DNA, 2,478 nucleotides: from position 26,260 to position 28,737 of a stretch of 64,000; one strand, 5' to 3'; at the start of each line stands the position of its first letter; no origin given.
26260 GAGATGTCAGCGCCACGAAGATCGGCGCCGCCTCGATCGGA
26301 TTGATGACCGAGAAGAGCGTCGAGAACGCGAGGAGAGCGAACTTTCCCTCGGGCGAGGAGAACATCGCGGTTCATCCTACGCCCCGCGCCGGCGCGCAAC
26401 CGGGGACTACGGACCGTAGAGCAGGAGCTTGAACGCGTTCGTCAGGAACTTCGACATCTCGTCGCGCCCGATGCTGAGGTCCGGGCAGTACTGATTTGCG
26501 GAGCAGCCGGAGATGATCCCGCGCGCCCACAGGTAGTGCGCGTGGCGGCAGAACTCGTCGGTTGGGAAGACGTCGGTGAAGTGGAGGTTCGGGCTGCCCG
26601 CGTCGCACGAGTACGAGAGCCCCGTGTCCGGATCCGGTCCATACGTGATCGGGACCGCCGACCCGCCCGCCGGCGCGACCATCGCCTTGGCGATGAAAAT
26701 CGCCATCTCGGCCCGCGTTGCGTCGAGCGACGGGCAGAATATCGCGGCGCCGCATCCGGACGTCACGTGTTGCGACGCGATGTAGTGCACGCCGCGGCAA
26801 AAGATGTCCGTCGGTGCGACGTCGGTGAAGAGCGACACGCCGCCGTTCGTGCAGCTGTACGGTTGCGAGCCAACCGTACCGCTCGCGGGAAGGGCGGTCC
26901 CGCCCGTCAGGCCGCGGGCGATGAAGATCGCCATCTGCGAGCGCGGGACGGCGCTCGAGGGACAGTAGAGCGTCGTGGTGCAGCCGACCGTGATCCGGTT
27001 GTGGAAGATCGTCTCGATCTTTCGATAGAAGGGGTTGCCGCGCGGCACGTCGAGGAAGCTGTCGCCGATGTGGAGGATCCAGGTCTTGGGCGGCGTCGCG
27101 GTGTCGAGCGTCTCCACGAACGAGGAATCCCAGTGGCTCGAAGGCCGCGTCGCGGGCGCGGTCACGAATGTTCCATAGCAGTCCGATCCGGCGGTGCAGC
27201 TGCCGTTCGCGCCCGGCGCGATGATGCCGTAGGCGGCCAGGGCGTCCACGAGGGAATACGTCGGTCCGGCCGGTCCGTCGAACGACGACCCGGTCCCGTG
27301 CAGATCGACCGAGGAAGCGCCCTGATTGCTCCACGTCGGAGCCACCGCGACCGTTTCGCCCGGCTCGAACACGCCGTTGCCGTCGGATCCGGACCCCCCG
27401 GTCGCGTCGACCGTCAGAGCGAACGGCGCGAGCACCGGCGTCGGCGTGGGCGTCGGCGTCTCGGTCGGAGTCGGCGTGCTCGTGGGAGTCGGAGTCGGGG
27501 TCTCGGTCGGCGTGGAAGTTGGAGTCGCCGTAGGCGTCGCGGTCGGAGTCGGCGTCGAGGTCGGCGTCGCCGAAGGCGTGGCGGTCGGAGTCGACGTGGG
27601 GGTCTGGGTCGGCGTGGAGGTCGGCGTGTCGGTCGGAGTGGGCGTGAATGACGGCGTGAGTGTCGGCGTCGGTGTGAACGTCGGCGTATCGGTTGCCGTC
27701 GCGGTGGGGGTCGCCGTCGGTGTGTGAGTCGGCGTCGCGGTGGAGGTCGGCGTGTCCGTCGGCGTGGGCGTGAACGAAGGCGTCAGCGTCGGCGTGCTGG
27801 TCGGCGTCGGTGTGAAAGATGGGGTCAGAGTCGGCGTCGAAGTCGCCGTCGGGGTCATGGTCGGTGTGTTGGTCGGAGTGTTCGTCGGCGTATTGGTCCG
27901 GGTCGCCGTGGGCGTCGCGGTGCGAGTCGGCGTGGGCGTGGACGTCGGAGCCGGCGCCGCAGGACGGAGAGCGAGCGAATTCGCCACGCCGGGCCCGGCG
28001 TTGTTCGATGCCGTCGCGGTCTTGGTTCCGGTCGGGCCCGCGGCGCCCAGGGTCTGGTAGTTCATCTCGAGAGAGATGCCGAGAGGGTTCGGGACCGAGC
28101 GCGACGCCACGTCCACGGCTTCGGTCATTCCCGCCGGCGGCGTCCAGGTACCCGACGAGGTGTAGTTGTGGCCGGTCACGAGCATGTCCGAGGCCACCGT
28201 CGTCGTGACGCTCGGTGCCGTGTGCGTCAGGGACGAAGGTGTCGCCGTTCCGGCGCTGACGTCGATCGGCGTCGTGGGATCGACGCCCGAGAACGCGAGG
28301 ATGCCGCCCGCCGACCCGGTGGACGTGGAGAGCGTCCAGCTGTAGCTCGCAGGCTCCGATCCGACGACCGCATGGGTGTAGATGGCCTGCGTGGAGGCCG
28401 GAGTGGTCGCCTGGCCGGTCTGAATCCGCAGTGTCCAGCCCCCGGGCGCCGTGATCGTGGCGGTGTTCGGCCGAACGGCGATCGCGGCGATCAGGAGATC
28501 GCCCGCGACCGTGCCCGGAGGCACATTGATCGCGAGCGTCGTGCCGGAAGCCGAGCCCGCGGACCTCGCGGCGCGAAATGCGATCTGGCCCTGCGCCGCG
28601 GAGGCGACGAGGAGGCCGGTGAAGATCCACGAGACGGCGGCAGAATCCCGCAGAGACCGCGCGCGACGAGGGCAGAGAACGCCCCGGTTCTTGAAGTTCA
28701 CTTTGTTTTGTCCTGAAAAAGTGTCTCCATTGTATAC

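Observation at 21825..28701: DUF1501-DUF1800 pair and a second protein share a Cys-containing SLH-domain variant; one carries a 560-bp Thr-Pro coding microsatellite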

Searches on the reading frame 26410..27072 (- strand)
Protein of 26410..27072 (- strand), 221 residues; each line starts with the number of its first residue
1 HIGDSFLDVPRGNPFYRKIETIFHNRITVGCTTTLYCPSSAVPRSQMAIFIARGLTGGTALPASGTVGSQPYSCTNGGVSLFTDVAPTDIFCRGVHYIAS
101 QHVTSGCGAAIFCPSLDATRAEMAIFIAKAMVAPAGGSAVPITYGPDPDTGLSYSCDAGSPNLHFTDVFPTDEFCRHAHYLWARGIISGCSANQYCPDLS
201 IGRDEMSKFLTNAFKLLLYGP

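Call 40: find_homologous_proteins(query=window:26410-27072:-, max_evalue=0.00001)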
Query seq(221 aa) (221 aa): 123 proteins with E <= 0.00001 among 289 candidates; the best 120 are listed.
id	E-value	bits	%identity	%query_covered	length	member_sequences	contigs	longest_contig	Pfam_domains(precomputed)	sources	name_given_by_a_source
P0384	1.9e-148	510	100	100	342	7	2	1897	-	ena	-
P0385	2.4e-116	405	75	100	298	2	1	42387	-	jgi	jgi:hypothetical protein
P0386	2.4e-116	405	78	100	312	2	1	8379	PF00395.26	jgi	jgi:hypothetical protein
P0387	5.1e-112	391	74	100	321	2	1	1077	PF00395.26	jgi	jgi:hypothetical protein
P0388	1.4e-111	389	72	100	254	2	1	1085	PF00395.26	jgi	jgi:hypothetical protein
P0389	3.9e-109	381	73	100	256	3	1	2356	PF00395.26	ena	-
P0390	1.4e-108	380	71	100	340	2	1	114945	PF00395.26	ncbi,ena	-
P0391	1.7e-108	379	72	100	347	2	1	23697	PF00395.26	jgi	jgi:hypothetical protein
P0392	7.0e-106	371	73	100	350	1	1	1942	-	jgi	jgi:hypothetical protein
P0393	3.3e-105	369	71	100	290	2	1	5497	PF00395.26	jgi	jgi:hypothetical protein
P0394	8.5e-104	364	71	100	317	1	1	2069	-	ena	-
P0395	2.7e-103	362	69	100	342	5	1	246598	-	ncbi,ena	-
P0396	8.7e-103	361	70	100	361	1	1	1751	PF00395.26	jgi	jgi:hypothetical protein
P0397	1.9e-102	360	69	100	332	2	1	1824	PF00395.26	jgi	jgi:hypothetical protein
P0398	6.0e-102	358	68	100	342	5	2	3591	PF00395.26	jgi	jgi:hypothetical protein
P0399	3.5e-101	355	68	100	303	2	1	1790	PF00395.26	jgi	jgi:hypothetical protein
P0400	8.4e-100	351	68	100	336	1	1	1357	PF00395.26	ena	-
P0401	9.9e-100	351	67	100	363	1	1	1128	PF00395.26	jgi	jgi:hypothetical protein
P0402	3.8e-99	349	68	100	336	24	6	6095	PF00395.26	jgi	jgi:hypothetical protein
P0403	7.9e-99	348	67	100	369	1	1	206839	PF00395.26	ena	-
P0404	3.8e-97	342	69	100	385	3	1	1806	PF00395.26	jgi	-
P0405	5.4e-96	338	65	100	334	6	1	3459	PF00395.26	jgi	jgi:hypothetical protein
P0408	2.1e-93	330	64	100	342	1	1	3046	PF00395.26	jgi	jgi:hypothetical protein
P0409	4.1e-93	329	64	99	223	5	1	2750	PF00395.26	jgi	jgi:hypothetical protein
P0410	8.4e-93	328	63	100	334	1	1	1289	PF00395.26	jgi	jgi:hypothetical protein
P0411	6.8e-92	325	64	100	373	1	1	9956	PF00395.26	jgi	jgi:hypothetical protein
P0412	1.6e-89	317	62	100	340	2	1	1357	PF00395.26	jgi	jgi:hypothetical protein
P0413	1.6e-89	317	64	100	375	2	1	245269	PF00395.26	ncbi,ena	-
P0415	2.7e-89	317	62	100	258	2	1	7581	PF00395.26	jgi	jgi:hypothetical protein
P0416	2.7e-89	317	61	100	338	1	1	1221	PF00395.26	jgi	jgi:hypothetical protein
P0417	8.9e-89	315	61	100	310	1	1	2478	PF00395.26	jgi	-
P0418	2.4e-88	313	60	100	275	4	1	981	PF00395.26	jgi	jgi:hypothetical protein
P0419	4.6e-88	313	60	100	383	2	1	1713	PF00395.26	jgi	-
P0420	5.2e-88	312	60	100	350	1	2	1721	PF00395.26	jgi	jgi:hypothetical protein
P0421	1.0e-87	311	59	100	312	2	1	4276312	PF00395.26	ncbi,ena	-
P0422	1.2e-87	311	60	100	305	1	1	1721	PF00395.26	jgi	-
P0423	3.6e-86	306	65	90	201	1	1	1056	PF00395.26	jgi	jgi:hypothetical protein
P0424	4.3e-86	306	60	100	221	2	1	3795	PF00395.26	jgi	jgi:hypothetical protein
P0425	5.0e-86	306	71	83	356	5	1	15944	PF00395.26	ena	-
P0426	5.3e-85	302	62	100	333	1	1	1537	PF00395.26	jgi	jgi:hypothetical protein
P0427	1.3e-83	298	60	100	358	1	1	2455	PF00395.26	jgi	jgi:hypothetical protein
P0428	1.3e-82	295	66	88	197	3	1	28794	PF00395.26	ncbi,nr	ncbi:MAG TPA: S-layer homology domain-containing protein, partial [Thermoanaerobaculia bacterium]|nr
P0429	1.8e-82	294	60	100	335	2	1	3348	PF00395.26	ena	-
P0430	1.9e-82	294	60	100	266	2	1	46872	PF00395.26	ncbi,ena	-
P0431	2.7e-82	294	60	100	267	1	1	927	PF00395.26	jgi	jgi:hypothetical protein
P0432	5.1e-82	293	59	100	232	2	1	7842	PF00395.26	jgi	jgi:hypothetical protein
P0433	5.3e-82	293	59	100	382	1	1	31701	PF00395.26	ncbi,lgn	-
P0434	7.9e-82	292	58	100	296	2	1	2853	PF00395.26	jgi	jgi:hypothetical protein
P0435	8.8e-82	292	58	100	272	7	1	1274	PF00395.26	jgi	jgi:hypothetical protein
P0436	1.6e-81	291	59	100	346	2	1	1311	PF00395.26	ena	-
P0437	3.2e-81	290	60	100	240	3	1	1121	PF00395.26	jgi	jgi:hypothetical protein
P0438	4.3e-81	290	58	100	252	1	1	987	PF00395.26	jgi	jgi:hypothetical protein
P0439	2.1e-80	287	58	100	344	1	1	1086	PF00395.26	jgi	jgi:hypothetical protein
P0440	2.9e-79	284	58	100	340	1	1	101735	PF00395.26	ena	-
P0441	3.8e-79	283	57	100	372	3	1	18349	PF00395.26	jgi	jgi:hypothetical protein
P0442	3.7e-78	280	58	100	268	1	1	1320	PF00395.26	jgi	jgi:hypothetical protein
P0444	1.1e-77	278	57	100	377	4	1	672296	PF00395.26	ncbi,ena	-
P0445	6.1e-77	276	58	95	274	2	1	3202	PF00395.26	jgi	jgi:hypothetical protein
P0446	8.9e-77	276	57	100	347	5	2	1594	PF00395.26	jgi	jgi:hypothetical protein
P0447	2.1e-76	274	67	79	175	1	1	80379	PF00395.26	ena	-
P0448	4.9e-75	270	57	96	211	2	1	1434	PF00395.26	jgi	-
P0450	5.7e-74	266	55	100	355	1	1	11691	PF00395.26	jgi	-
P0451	6.1e-74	266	55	100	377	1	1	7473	PF00395.26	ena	-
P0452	9.7e-74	266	67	79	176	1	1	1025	PF00395.26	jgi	-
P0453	1.4e-73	265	54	100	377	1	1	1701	PF00395.26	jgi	jgi:S-layer family protein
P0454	1.7e-73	265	56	100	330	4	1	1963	PF00395.26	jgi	jgi:hypothetical protein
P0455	4.7e-72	260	53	100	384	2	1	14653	PF00395.26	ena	-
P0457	2.4e-70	255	66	73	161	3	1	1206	PF00395.26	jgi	-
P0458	3.5e-70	254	57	89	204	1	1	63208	PF00395.26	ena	-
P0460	3.6e-68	247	52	100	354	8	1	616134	PF00395.26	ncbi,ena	-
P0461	1.3e-67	246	67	73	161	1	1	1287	PF00395.26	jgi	-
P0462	1.3e-67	246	63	79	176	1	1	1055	PF00395.26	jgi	jgi:hypothetical protein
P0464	6.7e-67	243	61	79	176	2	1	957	PF00395.26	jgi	jgi:hypothetical protein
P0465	3.3e-66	241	62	79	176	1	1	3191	PF00395.26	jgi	jgi:hypothetical protein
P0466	6.6e-65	237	53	94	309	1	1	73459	PF00395.26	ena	-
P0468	8.2e-64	233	58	84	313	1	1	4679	PF00395.26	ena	-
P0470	2.6e-63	232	50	100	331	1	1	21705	PF00395.26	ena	-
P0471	1.1e-62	229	57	81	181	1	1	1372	PF00395.26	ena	-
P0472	6.0e-62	227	59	79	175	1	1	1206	PF00395.26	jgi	jgi:S-layer homology domain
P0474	3.3e-60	221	48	100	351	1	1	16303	PF00395.26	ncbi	ncbi:MAG: S-layer homology domain-containing protein [Acidobacteriota bacterium]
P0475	7.6e-58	214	58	79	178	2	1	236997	PF00395.26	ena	-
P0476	1.3e-57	213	63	69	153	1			PF00395.26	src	-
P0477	2.1e-56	209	43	99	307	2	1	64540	PF00395.26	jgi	-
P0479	3.1e-55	205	56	78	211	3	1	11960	PF00395.26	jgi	jgi:hypothetical protein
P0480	2.9e-53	199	48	100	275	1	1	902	PF00395.26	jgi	jgi:hypothetical protein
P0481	1.5e-52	196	57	72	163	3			PF00395.26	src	-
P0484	1.5e-46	177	49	77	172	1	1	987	PF00395.26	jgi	-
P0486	6.5e-41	158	50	69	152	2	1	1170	PF00395.26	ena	-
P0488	1.4e-34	138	39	100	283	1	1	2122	PF00395.26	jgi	jgi:hypothetical protein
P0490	3.3e-32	130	38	100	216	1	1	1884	PF00395.26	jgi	jgi:hypothetical protein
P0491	2.8e-30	123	40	100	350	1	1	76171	PF00395.26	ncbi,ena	-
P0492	3.1e-30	123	38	100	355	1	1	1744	PF00395.26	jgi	jgi:hypothetical protein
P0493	1.2e-28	118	38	96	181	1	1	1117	PF00395.26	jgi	jgi:S-layer family protein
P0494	1.4e-28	118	33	96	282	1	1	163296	PF00395.26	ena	-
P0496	3.3e-27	113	35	100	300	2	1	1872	PF00395.26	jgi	jgi:hypothetical protein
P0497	3.0e-25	107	37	100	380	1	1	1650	PF00395.26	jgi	jgi:hypothetical protein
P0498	2.5e-24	104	36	96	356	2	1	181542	PF17963.8,PF17892.8,PF00395.26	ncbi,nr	ncbi:MAG: S-layer homology domain-containing protein [Anaerolineales bacterium]|nr:S-layer homology 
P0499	1.8e-23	101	34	100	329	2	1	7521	PF00395.26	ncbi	ncbi:MAG: S-layer homology domain-containing protein, partial [Thermoanaerobaculia bacterium]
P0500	4.8e-23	100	35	100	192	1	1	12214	PF00395.26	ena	-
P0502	2.9e-22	97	31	95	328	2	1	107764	PF00395.26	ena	-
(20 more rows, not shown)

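Call 80: find_encoding_contigs(protein=P0384, flank=3000, max_places=4)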
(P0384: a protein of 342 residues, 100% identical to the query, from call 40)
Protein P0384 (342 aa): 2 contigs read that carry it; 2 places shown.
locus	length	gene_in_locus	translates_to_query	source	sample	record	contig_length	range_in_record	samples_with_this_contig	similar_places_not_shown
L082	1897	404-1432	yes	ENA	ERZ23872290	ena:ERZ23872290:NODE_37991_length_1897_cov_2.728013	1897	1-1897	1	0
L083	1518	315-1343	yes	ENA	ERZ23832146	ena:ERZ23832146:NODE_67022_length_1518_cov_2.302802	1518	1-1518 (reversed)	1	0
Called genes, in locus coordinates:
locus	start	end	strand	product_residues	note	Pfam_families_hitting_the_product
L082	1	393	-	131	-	?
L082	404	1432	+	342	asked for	-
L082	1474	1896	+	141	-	?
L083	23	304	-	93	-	-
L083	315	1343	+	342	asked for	-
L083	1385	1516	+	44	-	?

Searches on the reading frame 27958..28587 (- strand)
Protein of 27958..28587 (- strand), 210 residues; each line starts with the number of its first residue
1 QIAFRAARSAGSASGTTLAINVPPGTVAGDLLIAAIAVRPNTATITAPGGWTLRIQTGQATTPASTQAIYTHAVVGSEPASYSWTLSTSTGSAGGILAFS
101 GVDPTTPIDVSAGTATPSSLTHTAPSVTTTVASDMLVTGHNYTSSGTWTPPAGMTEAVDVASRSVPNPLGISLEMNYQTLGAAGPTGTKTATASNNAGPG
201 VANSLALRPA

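Call 27: find_homologous_proteins(query=window:27958-28587:-, max_evalue=0.001)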
Query seq(210 aa) (210 aa): 180 proteins with E <= 0.001 among 2852 candidates; the best 120 are listed.
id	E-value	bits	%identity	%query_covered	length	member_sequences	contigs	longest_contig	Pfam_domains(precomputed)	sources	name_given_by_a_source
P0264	3.5e-73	263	46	76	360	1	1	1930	-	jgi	jgi:hypothetical protein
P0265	3.3e-68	247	57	93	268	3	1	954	-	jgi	jgi:hypothetical protein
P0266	8.3e-64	233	62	100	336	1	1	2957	-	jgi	jgi:hypothetical protein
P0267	2.0e-62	228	61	100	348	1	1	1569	-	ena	-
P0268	4.6e-62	227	62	100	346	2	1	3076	-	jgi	jgi:hypothetical protein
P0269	5.9e-62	227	62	100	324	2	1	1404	-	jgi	jgi:hypothetical protein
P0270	1.5e-61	225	61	94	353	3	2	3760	-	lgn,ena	-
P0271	1.6e-61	225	62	100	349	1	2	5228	-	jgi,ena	-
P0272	1.7e-61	225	60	100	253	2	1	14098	-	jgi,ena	jgi:MSHA biogenesis protein MshQ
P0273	2.5e-60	221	59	92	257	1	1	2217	-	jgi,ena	-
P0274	4.4e-60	221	60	100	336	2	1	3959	-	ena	-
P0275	4.4e-60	221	60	92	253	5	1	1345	-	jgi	jgi:hypothetical protein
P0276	5.1e-60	220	60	100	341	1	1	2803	-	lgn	-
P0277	7.3e-60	220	60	100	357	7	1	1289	-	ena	-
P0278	7.8e-60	220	60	100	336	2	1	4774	-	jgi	jgi:hypothetical protein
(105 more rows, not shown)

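Call 55: predict_structure(alignment_id=A3)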
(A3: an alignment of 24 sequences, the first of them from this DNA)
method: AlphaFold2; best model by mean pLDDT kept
length: 210 residues; sequences in the alignment: 24
mean_pLDDT: 97.4   pTM: 0.93
mean pLDDT of the five models: 97.4, 94.6, 94.6, 93.7, 93.1
residues with pLDDT >= 90: 209; 70-90: 1; 50-70: 0; < 50: 0
segments of 3 or more residues with pLDDT < 50: none
pLDDT, mean of each block of 10 residues (from residue 1): 98 95 98 98 98 98 97 97 98 98 97 97 98 98 97 98 94 98 98 96 98
secondary structure, 60 per line:
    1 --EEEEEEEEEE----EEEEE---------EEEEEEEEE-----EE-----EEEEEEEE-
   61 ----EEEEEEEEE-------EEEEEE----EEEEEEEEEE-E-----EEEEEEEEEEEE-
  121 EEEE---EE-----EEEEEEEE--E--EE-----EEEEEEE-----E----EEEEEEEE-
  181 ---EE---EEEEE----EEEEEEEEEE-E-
elements in order: E3-12 E17-21 E31-39 E52-59 E65-73 E81-86 E91-100 E108-119 E121-124 E135-142 E155-161 E172-179 E189-193 E198-207

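Call 59: fold_search(model_id=the predicted structure, library=pdb)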
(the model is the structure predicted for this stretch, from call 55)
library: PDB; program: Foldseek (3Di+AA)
matches with E <= 10: 995; with E <= 0.001: 0
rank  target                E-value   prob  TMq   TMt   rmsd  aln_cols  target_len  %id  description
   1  4qaw_B                2.1e-03  0.44  0.25  0.12  19.7       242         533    8  Structure of modular Xyn30D from Paenibacillus barcinonensis (released 2014-10-08)
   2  4qaw_A                2.6e-03  0.44  0.26  0.12  20.2       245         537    9  Structure of modular Xyn30D from Paenibacillus barcinonensis (released 2014-10-08)
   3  4qaw_D                2.6e-03  0.25  0.21  0.10  20.4       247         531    9  Structure of modular Xyn30D from Paenibacillus barcinonensis (released 2014-10-08)
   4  6tfj_A                4.2e-03  0.21  0.21  0.08  25.3       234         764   12  Vip3Aa protoxin structure (released 2020-08-12)
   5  6q5u_D                4.5e-03  0.25  0.23  0.15  15.8       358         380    8  High resolution electron cryo-microscopy structure of the bacteriophage PR772 (released 2019-06-19)
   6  6q5u_B                5.1e-03  0.21  0.22  0.15  15.5       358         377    8  High resolution electron cryo-microscopy structure of the bacteriophage PR772 (released 2019-06-19)
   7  9h6g_B                5.7e-03  0.35  0.27  0.09  27.6       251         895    9  Inactive Bacteroides ovatus GH98 endoxylanase E361A in complex with arabino-xylooligosaccharide (released 2025-11-05)
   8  4qaw_E                6.1e-03  0.23  0.23  0.11  20.0       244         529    9  Structure of modular Xyn30D from Paenibacillus barcinonensis (released 2014-10-08)
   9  9h6h_A                7.3e-03  0.33  0.27  0.08  27.1       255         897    9  Bacteroides ovatus GH98 endoxylanase with Seleno-methionine substituents (released 2025-11-05)
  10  9qj4_B                7.8e-03  0.11  0.16  0.11  23.9       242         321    9  Structure of the Complement classical and lectin pathway proconvertase, C4b2 (released 2025-12-24)
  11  6q5u_G                9.3e-03  0.20  0.22  0.15  16.4       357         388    7  High resolution electron cryo-microscopy structure of the bacteriophage PR772 (released 2019-06-19)
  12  4qaw_C                9.3e-03  0.20  0.22  0.11  19.9       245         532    8  Structure of modular Xyn30D from Paenibacillus barcinonensis (released 2014-10-08)
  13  9h6g_A                1.5e-02  0.33  0.29  0.09  27.6       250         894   10  Inactive Bacteroides ovatus GH98 endoxylanase E361A in complex with arabino-xylooligosaccharide (released 2025-11-05)
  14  9h6h_B                1.6e-02  0.25  0.27  0.08  27.7       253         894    9  Bacteroides ovatus GH98 endoxylanase with Seleno-methionine substituents (released 2025-11-05)
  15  4qaw_H                1.6e-02  0.21  0.25  0.12  20.2       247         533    9  Structure of modular Xyn30D from Paenibacillus barcinonensis (released 2014-10-08)
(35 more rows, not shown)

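Call 63: search_solved_structures(query=A3, max_evalue=10)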
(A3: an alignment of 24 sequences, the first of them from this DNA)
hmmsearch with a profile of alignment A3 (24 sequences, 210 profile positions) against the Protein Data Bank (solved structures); distinct sequences matched with E-value up to 10: 1.
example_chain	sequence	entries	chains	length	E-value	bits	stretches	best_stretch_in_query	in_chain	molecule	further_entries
2oqt_A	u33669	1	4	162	0.75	12.5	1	99-162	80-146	Hypothetical protein SPy0176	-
